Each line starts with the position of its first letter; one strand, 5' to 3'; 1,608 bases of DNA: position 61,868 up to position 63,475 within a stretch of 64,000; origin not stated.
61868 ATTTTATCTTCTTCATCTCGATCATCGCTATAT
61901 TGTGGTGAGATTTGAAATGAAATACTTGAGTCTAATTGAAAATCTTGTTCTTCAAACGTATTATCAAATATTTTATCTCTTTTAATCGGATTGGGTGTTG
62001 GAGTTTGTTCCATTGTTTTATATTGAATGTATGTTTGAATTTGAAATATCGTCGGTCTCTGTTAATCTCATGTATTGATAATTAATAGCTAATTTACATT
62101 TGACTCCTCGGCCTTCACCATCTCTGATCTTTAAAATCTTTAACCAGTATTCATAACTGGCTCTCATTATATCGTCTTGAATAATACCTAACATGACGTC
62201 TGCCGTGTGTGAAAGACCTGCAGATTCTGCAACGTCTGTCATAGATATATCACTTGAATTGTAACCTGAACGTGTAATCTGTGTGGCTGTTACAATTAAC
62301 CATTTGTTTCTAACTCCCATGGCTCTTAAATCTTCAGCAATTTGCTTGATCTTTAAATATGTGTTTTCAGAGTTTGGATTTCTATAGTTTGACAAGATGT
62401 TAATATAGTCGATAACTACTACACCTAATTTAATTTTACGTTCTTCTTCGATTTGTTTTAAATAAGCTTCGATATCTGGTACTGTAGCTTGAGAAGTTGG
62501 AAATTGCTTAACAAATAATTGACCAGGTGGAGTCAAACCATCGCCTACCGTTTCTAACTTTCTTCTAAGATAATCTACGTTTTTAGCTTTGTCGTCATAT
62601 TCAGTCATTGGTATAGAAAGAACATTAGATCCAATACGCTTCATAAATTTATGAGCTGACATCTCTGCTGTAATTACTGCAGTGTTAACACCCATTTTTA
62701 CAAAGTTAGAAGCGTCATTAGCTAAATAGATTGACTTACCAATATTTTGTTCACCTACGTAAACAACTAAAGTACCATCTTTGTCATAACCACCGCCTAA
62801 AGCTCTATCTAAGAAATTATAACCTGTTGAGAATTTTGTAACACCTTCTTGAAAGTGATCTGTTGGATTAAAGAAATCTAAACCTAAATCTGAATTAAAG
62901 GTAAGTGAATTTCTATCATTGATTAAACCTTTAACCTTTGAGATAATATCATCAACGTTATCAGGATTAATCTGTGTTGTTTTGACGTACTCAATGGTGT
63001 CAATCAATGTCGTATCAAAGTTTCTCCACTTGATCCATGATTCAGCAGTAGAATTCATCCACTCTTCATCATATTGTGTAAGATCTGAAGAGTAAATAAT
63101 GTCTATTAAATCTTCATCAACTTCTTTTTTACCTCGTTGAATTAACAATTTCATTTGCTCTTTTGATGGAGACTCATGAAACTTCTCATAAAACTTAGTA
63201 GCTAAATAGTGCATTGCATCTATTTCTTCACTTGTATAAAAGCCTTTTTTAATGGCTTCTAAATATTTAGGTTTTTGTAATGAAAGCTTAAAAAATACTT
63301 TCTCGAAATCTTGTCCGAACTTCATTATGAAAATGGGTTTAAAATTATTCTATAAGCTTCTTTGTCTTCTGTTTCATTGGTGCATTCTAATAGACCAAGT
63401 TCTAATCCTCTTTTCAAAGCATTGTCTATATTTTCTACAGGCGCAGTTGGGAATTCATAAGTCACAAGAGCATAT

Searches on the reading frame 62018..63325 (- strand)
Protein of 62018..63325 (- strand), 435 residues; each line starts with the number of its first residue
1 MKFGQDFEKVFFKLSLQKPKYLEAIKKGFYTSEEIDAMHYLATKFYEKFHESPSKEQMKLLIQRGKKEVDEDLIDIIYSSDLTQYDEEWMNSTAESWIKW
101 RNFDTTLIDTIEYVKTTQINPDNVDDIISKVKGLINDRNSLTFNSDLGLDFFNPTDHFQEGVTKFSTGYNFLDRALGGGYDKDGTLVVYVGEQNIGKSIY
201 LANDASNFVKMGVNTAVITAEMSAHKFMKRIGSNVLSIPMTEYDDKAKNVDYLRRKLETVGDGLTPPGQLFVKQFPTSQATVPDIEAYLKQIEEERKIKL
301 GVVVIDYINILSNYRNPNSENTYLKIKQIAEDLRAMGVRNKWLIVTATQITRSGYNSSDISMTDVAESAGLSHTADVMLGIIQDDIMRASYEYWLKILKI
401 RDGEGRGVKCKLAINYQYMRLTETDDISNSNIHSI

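Call 16: search_protein_families(library=phrogs, proteins=[window:62018-63325:-], max_evalue=0.00001)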
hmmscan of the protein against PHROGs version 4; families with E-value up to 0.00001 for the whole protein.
window:62018-63325:- (435 aa): 2 families
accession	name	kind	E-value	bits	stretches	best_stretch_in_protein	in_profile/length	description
phrog_19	-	DNA, RNA and nucleotide metabolism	1.2e-58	200.5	1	43-429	203-585/621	DnaB-like replicative helicase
phrog_243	-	DNA, RNA and nucleotide metabolism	2.2e-16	60.6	1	183-426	34-270/273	DnaB-like replicative helicase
